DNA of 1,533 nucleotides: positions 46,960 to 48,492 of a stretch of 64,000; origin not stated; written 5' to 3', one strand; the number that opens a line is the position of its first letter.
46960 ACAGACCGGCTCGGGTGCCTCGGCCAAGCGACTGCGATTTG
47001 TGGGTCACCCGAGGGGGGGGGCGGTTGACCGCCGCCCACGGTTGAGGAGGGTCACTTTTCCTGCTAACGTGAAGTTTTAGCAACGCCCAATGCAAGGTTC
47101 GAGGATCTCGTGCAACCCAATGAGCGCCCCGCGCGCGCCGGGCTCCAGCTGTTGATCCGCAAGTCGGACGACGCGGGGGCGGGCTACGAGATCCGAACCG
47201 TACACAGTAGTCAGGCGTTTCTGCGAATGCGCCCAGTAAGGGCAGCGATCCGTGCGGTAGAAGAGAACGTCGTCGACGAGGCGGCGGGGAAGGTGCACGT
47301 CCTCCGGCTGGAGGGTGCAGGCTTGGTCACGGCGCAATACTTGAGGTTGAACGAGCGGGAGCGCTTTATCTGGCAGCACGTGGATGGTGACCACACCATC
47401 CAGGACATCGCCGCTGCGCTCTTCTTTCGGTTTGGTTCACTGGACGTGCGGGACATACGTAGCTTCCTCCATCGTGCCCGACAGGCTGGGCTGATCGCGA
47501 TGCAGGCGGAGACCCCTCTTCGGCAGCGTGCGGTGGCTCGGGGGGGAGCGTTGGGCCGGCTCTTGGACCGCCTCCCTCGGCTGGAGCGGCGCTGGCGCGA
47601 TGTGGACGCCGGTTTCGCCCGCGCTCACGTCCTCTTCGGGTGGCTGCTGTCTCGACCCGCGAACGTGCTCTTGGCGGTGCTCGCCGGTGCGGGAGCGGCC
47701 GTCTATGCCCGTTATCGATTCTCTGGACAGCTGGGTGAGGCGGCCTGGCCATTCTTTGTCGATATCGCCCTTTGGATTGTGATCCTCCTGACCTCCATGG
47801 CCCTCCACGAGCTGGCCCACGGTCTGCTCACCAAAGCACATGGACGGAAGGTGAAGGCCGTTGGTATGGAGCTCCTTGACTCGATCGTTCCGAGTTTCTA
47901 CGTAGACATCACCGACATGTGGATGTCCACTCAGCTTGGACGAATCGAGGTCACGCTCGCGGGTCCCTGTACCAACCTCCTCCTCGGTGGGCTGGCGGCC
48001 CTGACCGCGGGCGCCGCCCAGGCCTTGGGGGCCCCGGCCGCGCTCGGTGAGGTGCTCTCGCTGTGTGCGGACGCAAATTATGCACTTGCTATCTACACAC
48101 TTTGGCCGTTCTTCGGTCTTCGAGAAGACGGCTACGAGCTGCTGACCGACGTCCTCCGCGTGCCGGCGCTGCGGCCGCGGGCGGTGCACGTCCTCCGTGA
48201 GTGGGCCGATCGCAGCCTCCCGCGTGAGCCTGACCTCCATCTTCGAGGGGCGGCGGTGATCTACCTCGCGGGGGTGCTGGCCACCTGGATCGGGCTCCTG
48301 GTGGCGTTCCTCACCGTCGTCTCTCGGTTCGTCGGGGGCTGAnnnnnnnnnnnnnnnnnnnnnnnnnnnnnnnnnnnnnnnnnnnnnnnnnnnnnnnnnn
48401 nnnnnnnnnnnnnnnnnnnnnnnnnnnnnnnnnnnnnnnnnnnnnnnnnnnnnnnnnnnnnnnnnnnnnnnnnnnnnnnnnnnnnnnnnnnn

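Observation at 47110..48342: PqqD-like RRE fused to an intramembrane site-2 (M50) metalloprotease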

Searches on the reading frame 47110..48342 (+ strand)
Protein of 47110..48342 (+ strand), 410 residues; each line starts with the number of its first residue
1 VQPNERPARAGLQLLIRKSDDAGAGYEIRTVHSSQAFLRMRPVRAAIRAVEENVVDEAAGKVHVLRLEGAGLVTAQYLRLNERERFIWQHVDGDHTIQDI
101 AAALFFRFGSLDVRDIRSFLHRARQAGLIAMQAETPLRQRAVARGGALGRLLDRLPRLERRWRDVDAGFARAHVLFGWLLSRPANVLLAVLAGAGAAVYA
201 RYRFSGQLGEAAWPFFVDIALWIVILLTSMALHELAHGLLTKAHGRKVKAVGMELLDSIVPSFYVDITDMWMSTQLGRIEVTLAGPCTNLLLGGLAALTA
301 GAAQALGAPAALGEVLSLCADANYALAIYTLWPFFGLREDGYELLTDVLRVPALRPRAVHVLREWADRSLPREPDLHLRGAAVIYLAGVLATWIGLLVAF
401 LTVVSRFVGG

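Call 3: search_protein_families(library=pfam, proteins=[window:47110-48342:+], max_evalue=0.1)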
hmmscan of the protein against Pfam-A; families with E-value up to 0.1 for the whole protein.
window:47110-48342:+ (410 aa): 2 families
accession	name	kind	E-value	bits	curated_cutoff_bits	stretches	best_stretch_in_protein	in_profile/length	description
PF02163.28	Peptidase_M50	-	9.6e-07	28.8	27.2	1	223-305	3-105/221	Peptidase family M50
PF05402.18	PqqD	-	2.8e-06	28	23.4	1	75-129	10-67/67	Coenzyme PQQ synthesis protein D (PqqD)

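Call 4: search_protein_families(library=ncbifam, proteins=[window:47110-48342:+], max_evalue=0.1)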
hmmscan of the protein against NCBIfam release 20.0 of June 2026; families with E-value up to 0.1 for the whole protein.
window:47110-48342:+ (410 aa): 5 families
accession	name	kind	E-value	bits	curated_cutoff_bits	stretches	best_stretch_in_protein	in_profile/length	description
NF041824.1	daptide_HExxH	equivalog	8.2e-25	87.7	300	1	75-397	26-333/379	daptide biosynthesis intramembrane metalloprotease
NF058609.1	RiPP_HExxH_LiaK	equivalog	1.9e-08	34.3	225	1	222-292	94-164/246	YydH/LiaK family epipeptide maturation metalloprotease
NF002535.0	PRK02079.1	equivalog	8.4e-05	22.3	101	1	78-130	36-90/92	pyrroloquinoline quinone biosynthesis peptide chaperone PqqD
TIGR03859.1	PQQ_PqqD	equivalog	0.00064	19.6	46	1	76-129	25-80/81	pyrroloquinoline quinone biosynthesis peptide chaperone PqqD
TIGR04248.1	SCM_PqqD_rel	equivalog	0.0043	17.2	100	1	78-109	27-58/84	SynChlorMet cassette protein ScmD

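Call 7: find_homologous_proteins(query=window:47110-48342:+, max_evalue=0.001)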
Query window:47110-48342:+ (410 aa): 1 proteins with E <= 0.001 among 8000 candidates.
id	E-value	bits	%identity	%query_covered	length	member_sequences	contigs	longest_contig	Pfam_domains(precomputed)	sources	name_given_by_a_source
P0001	1.3e-264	895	100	100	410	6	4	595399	PF02163.29,PF05402.19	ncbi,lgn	-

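Call 10: find_encoding_contigs(protein=P0001, flank=10000, max_places=6)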
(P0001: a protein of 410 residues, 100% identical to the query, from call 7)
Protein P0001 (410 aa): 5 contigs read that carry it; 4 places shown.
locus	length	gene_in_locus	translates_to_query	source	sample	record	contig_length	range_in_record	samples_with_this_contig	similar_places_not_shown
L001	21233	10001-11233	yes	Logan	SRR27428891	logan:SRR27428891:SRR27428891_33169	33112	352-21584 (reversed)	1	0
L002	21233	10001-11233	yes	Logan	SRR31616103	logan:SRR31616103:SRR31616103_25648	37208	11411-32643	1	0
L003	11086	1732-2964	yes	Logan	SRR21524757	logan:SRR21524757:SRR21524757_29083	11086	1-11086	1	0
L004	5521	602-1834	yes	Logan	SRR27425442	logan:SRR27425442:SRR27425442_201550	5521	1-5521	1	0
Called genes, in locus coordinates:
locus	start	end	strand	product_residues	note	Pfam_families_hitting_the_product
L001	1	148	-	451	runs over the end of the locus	-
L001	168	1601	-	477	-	PF00005:ABC_tran, PF14524:Wzt_C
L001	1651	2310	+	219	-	PF00565:SNase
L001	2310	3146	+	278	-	-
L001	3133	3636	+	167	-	-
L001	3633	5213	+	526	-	-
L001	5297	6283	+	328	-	-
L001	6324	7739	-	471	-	PF00211:Guanylate_cyc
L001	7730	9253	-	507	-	-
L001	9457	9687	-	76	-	PF14407:Frankia_peptide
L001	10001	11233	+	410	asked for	PF05402:PqqD (weak), PF02163:Peptidase_M50 (weak)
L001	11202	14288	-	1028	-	PF00069:Pkinase, PF01636:APH (faint), PF07714:PK_Tyr_Ser-Thr, PF03109:ABC1 (weak), PF13191:AAA_16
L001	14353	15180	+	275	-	-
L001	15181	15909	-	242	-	-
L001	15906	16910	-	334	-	PF10509:GalKase_gal_bdg (faint), PF00288:GHMP_kinases_N, PF08544:GHMP_kinases_C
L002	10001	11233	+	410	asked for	PF05402:PqqD (weak), PF02163:Peptidase_M50 (weak)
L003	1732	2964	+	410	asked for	PF05402:PqqD (weak), PF02163:Peptidase_M50 (weak)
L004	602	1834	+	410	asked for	PF05402:PqqD (weak), PF02163:Peptidase_M50 (weak)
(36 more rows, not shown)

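Call 16: search_protein_representatives(protein=window:47110-48342:+)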
Query: 410 residues. Proteins with E-value up to 0.001 (for the whole library): 3320; up to 1e-10: 841; up to 1e-30: 34. The best 150 are listed.
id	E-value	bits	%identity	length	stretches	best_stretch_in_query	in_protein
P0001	4.1e-265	895.2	100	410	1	1-410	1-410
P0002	2.9e-83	296.4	46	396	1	6-401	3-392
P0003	2.5e-81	290.1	44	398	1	7-402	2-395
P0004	2.6e-79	283.4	43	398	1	9-409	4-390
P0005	3.8e-79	282.9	46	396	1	9-394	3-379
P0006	1.8e-78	280.7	46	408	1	6-395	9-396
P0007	2.6e-77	276.9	45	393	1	5-398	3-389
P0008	2.1e-76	273.9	45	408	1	6-397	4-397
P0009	2.4e-76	273.6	45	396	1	7-383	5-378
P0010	1.4e-74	267.9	46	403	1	5-399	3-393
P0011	1.5e-70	254.6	44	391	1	11-396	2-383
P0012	1.9e-65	237.8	41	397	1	15-394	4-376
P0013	2.4e-64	234.2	42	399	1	7-399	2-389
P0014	1.6e-62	228.1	41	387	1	11-399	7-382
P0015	3.1e-61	223.9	42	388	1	8-401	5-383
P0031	9.4e-32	126.8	34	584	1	40-400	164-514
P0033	5.3e-31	124.4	33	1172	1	48-379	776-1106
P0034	1.0e-30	123.4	38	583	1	71-375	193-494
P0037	1.1e-28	116.7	33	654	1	76-391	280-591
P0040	4.1e-28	114.9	32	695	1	39-401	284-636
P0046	3.5e-27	111.8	33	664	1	75-400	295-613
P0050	1.0e-26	110.3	35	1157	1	23-399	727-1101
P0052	1.3e-26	109.9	36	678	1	38-408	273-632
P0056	4.7e-26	108.1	36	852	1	75-361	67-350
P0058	5.3e-26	107.9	31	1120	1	74-368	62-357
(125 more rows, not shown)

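Call 18: find_related_loci(query=A1, collection=genome_contigs, flank=10000)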
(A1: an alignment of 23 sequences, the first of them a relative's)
Query A1 (410 aa) in genome_contigs; peptide patterns used: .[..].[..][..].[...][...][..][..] (x = any residue, [..] = any of these).
153 stretches matched a pattern; 132 encode a relative of the query (tblastn E <= 1e-3); the best 80 are kept; 80 distinct loci.
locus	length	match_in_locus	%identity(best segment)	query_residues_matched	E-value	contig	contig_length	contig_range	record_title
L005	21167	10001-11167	42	7-403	2e-70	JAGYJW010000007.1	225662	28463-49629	MAG: Deltaproteobacteria bacterium isolate M30B51 7, whole genome shotgun sequence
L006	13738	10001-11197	36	8-405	2e-57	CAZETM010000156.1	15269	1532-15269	MAG TPA_asm: uncultured Polyangium sp. isolate binchicken_co186_95 genome assembly, contig: NODE_4812_length_15269_cov_6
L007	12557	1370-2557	35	8-404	1e-54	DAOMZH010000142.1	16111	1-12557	MAG TPA_asm: Polyangium sp. isolate AMR_MDS_5605 NODE_567_length_16111_cov_6.519993, whole genome shotgun sequence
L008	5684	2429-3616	35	8-404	9e-53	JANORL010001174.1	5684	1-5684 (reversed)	MAG: Polyangiaceae bacterium isolate VAR_4_metabat_184 VAR_4_k141_1749409, whole genome shotgun sequence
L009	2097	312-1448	32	8-387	2e-52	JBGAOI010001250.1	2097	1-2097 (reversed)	MAG: Polyangium sp. isolate MAG_MBR_AS.73 MBRAS-73_NODE_1250_length_2097_cov_3.252475, whole genome shotgun sequence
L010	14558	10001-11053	35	33-387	3e-51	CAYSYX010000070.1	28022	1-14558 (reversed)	MAG TPA_asm: uncultured Polyangium sp. isolate SRP257259_co1_164 genome assembly, contig: NODE_1845_length_28022_cov_5.5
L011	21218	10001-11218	33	1-406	7e-50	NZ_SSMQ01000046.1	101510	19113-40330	Polyangium fumosum strain DSM 14668 Scaffold46_1, whole genome shotgun sequence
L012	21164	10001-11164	43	2-393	3e-76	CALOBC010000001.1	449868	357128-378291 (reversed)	MAG: Myxococcota bacterium isolate LOGT_bin.0087 genome assembly, contig: contig_15645, whole genome shotgun sequence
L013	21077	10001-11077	35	8-364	9e-49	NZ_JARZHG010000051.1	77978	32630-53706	Polyangium sp. y55x31 NODE_51_length_77978_cov_16.670640, whole genome shotgun sequence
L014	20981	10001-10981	36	33-364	3e-48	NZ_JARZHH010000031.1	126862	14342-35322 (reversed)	Polyangium sp. 6x1 NODE_31_length_126862_cov_20.534012, whole genome shotgun sequence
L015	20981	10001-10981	36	33-364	1e-47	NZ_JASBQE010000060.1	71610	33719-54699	Polyangium sp. 15x6 NODE_60_length_71610_cov_15.200369, whole genome shotgun sequence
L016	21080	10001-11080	32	4-363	2e-43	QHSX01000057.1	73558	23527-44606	MAG: Candidatus Rokuibacteriota bacterium isolate AR20 14_0929_02_40cm_scaffold_102_curated, whole genome shotgun sequen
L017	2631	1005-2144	35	2-369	9e-44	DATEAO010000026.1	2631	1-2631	MAG TPA_asm: Candidatus Methylomirabilota bacterium isolate SMAG_U8220 k141_2507310, whole genome shotgun sequence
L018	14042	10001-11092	32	1-363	5e-43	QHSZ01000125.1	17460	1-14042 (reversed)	MAG: Candidatus Rokuibacteriota bacterium isolate AR19 14_1009_16_40cm_scaffold_6230_curated, whole genome shotgun seque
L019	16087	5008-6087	32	4-363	6e-43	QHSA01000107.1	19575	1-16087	MAG: Candidatus Rokuibacteriota bacterium isolate AR41 14_0929_12_30cm_scaffold_1555_curated, whole genome shotgun seque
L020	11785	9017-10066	32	10-359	3e-42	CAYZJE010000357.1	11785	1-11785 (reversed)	MAG TPA_asm: uncultured Syntrophobacter sp. isolate binchicken_co165_277 genome assembly, contig: k141_20293, whole geno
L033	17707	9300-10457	44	3-393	1e-73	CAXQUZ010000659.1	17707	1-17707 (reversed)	MAG: Myxococcota bacterium isolate 3um_C4D0801_8.35 genome assembly, contig: k127_208078, whole genome shotgun sequence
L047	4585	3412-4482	31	1-359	1e-38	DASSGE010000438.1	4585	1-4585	MAG TPA_asm: Candidatus Binatia bacterium isolate SMAG_U1024 k141_331131, whole genome shotgun sequence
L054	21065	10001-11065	32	4-355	4e-38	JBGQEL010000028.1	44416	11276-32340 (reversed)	MAG: Candidatus Methylomirabilia bacterium isolate OBJ2_061818_090_8 k141_333652_length_44416_cov_21.0167, whole genome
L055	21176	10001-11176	30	7-408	6e-38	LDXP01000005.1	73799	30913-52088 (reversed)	MAG: Candidatus Rokubacteria bacterium CSP1-6 XU13_C0005, whole genome shotgun sequence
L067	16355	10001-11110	31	7-373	3e-37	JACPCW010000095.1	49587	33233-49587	MAG: Candidatus Rokuibacteriota bacterium isolate NC_groundwater_293_Ag_S-0.65um_70_13 S6_GD2017_2_S65_scaffold_338, who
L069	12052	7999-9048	31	10-359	5e-37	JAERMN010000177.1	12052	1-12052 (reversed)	MAG: Deltaproteobacteria bacterium isolate CoA_1_bin.89 scaffold_7406, whole genome shotgun sequence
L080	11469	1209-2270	34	7-359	4e-36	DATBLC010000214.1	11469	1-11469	MAG TPA_asm: Candidatus Binatia bacterium isolate SMAG_U3962 k141_1662111, whole genome shotgun sequence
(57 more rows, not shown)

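Call 23: search_protein_families(library=pfam, proteins=[L067:11211-14846:-, L019:8846-9610:+, L054:14678-15811:+, L054:13828-14553:+, L019:9866-10714:+, L054:7315-7752:-, L080:8865-10106:-, L047:1650-2750:+, L069:9657-10805:-, L019:11802-13649:+], max_evalue=0.001)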
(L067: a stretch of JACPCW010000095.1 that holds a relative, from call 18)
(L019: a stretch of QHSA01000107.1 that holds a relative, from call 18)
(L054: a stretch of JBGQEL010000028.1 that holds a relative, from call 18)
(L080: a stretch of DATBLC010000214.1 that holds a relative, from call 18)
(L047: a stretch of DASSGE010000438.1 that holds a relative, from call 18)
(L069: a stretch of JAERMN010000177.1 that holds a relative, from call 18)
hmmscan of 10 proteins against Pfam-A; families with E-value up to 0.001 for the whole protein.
L067:11211-14846:- (1212 aa): 0 families

L019:8846-9610:+ (255 aa): 0 families

L054:14678-15811:+ (378 aa): 3 families
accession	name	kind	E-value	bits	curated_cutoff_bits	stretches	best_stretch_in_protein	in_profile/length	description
PF00793.26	DAHP_synth_1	-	1.1e-82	277.5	25.5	1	124-365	4-259/270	DAHP synthetase I family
PF18152.6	DAHP_snth_FXD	-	4.1e-20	71.8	27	1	41-107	1-66/67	DAHP synthase ferredoxin-like domain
PF03102.20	NeuB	-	2.1e-14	54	22.1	1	182-374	52-236/241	NeuB family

L054:13828-14553:+ (242 aa): 1 family
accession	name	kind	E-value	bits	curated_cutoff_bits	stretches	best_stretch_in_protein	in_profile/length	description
PF09335.16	VTT_dom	-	4.2e-26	92.3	33.9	1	79-196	1-122/123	VTT domain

L019:9866-10714:+ (283 aa): 0 families

L054:7315-7752:- (146 aa): 0 families

L080:8865-10106:- (414 aa): 1 family
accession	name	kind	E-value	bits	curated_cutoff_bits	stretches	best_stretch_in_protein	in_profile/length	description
PF04909.20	Amidohydro_2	-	1.6e-28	100.7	26.4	1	44-412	1-289/289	Amidohydrolase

L047:1650-2750:+ (367 aa): 1 family
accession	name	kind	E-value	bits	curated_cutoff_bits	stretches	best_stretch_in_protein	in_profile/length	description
PF00487.30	FA_desaturase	-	5.9e-20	72.5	29.7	1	103-331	2-237/253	Fatty acid desaturase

L069:9657-10805:- (383 aa): 4 families
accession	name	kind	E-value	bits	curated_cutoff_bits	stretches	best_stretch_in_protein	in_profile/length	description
PF13416.11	SBP_bac_8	-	4.1e-17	63.3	27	1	100-347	1-264/279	Bacterial extracellular solute-binding protein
PF13531.11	SBP_bac_11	-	1.2e-16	61.6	25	1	98-339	13-224/227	Bacterial extracellular solute-binding protein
PF01547.30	SBP_bac_1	-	3.9e-13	50.5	26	1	95-334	7-307/307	Bacterial extracellular solute-binding protein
PF13343.11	SBP_bac_6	-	2.2e-12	47.4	24.6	1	147-346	20-220/245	Bacterial extracellular solute-binding protein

L019:11802-13649:+ (616 aa): 3 families
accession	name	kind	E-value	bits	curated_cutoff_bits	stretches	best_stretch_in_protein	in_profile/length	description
PF00587.30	tRNA-synt_2b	-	2e-46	158.7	29.3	1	291-501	1-179/179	tRNA synthetase class II core domain (G, H, P, S and T)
PF03129.25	HGTP_anticodon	-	9.8e-23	80.6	21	1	513-599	1-90/94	Anticodon binding domain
PF07973.19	tRNA_SAD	-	1.1e-18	67.3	24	1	143-192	1-44/44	Threonyl and Alanyl tRNA synthetase second additional domain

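Call 30: find_homologous_proteins(query=A1, max_evalue=1e-10)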
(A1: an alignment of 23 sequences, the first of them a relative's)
Query A1 (23 sequences) (410 aa, profile of the alignment): 10 proteins with E <= 1e-10 among 8000 candidates.
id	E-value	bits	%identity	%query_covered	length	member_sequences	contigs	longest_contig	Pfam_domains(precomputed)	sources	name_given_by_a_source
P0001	3.1e-146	505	100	100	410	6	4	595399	PF02163.29,PF05402.19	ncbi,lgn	-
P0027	7.2e-114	399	32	87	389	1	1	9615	-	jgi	-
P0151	3.8e-109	383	32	86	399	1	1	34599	-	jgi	jgi:hypothetical protein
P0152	1.5e-27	115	29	39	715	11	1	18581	PF25984.1,PF02163.29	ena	-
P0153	1.4e-26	111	34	31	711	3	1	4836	-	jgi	jgi:putative peptide zinc metalloprotease protein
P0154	2.3e-26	111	34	36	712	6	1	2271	PF02163.29,PF05402.19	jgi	jgi:putative peptide zinc metalloprotease protein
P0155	5.8e-23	99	30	35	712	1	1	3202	-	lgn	-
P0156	8.3e-17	79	32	35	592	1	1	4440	-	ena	-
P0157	2.6e-15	74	30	46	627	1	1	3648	PF01656.30,PF13614.13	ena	-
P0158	1.8e-13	68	41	16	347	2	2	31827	-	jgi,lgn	jgi:hypothetical protein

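Call 39: predict_structure(alignment_id=A1)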
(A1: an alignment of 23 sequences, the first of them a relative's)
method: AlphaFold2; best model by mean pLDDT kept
length: 410 residues; sequences in the alignment: 23
mean_pLDDT: 87.4   pTM: 0.81
mean pLDDT of the five models: 87.4, 84.0, 83.7, 83.7, 82.8
residues with pLDDT >= 90: 266; 70-90: 94; 50-70: 29; < 50: 21
segments of 3 or more residues with pLDDT < 50: 1-15, 29-33
pLDDT, mean of each block of 10 residues (from residue 1): 43 47 55 66 82 90 88 86 93 90 85 87 90 64 73 83 96 97 97 98 90 93 96 98 96 84 91 93 98 98 95 96 97 94 95 92 95 93 98 96 85
secondary structure, 60 per line:
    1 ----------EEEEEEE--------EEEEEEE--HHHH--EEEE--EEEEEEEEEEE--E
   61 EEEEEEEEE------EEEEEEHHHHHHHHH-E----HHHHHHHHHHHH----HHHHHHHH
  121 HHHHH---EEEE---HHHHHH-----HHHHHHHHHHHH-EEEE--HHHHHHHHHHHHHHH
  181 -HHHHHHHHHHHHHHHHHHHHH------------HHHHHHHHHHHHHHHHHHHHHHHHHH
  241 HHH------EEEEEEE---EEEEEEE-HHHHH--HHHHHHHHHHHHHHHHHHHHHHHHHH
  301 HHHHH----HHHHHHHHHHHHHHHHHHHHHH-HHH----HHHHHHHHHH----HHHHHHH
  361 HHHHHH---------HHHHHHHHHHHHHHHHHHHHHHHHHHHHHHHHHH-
elements in order: E11-17 E26-32 H35-38 E41-44 E47-57 E60-69 E76-81 H82-90 H97-108 H113-125 E129-132 H136-141 H147-158 E160-163 H166-180 H182-202 H215-243 E250-256 E260-266 H268-272 H275-305 H310-331 H340-349 H354-366 H376-409

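Call 43: fold_search(model_id=the predicted structure, library=pdb)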
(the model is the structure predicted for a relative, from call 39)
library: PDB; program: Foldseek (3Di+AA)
matches with E <= 10: 260; with E <= 0.001: 0
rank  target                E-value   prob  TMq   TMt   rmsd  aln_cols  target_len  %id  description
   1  7vzu_A                6.3e-02  1.00  0.19  0.12   4.5       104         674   16  The structure of GdmN Y82F mutant (released 2022-11-16)
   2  7vzq_A                9.7e-02  1.00  0.18  0.12   4.8       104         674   15  The structure of GdmN V24Y/G157A/R158A/G188R mutant in complex with carbamoyl adenylate intermediate (released 2022-11-16)
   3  7vzu_B                1.0e-01  1.00  0.20  0.12   4.5       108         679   16  The structure of GdmN Y82F mutant (released 2022-11-16)
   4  7vyj_B                1.3e-01  0.99  0.19  0.12   4.6       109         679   17  The structure of GdmN in complex with carbamoyl adenylate intermediate (released 2022-11-16)
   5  7vzy_B                1.3e-01  0.99  0.19  0.12   4.7       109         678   18  The structure of GdmN complex with AMP and 20-O-methyl-19-chloroproansamitocin (released 2022-11-16)
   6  7vyj_A                1.4e-01  0.99  0.19  0.12   4.8       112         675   14  The structure of GdmN in complex with carbamoyl adenylate intermediate (released 2022-11-16)
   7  7vx0_B                2.1e-01  0.96  0.17  0.11   5.4       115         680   14  The structure of GdmN complex with ATP (released 2022-11-16)
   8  7vzz_B                2.7e-01  0.90  0.17  0.11   5.7       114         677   15  The structure of GdmN in complex with the natural tetrahedral intermediate, carbamoyl adenylate, and 20-O-methyl-19-ch (released 2022-11-16)
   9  2raj                  4.8e-01  0.07  0.12  0.13  29.2       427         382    9  SO4 bound PX-BAR membrane remodeling unit of Sorting Nexin 9 (released 2007-12-11)
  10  8ffl_A                6.1e-01  0.13  0.13  0.10  21.1       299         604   17  Wildtype rat TRPV2 in nanodiscs bound to RR (released 2024-02-07)
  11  7t38_A                7.8e-01  0.11  0.13  0.09  19.7       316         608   14  Inactivated state of 2-APB and CBD-bound wildtype rat TRPV2 in nanodiscs (released 2022-05-04)
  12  9b3z_A                9.0e-01  0.12  0.14  0.10  20.7       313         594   15  Rat TRPV2 E724A/D725A bound to probenecid and 2-APB (released 2025-02-12)
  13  6oo7_B                1.0e+00  0.09  0.12  0.10  20.3       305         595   16  Cryo-EM structure of the C2-symmetric TRPV2/RTx complex in nanodiscs (released 2019-05-29)
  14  7l2u_D                1.0e+00  0.05  0.12  0.09  27.7       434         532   13  cryo-EM structure of DkTx-bound minimal TRPV1 in open state (released 2021-09-22)
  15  8hi7_A                1.1e+00  0.69  0.17  0.24   6.7       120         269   17  Crystal structure of a holoenzyme TglHI with two Fe irons for Pseudomonas syringae Peptidyl (S) 2-mercaptoglycine bios (released 2023-08-23)
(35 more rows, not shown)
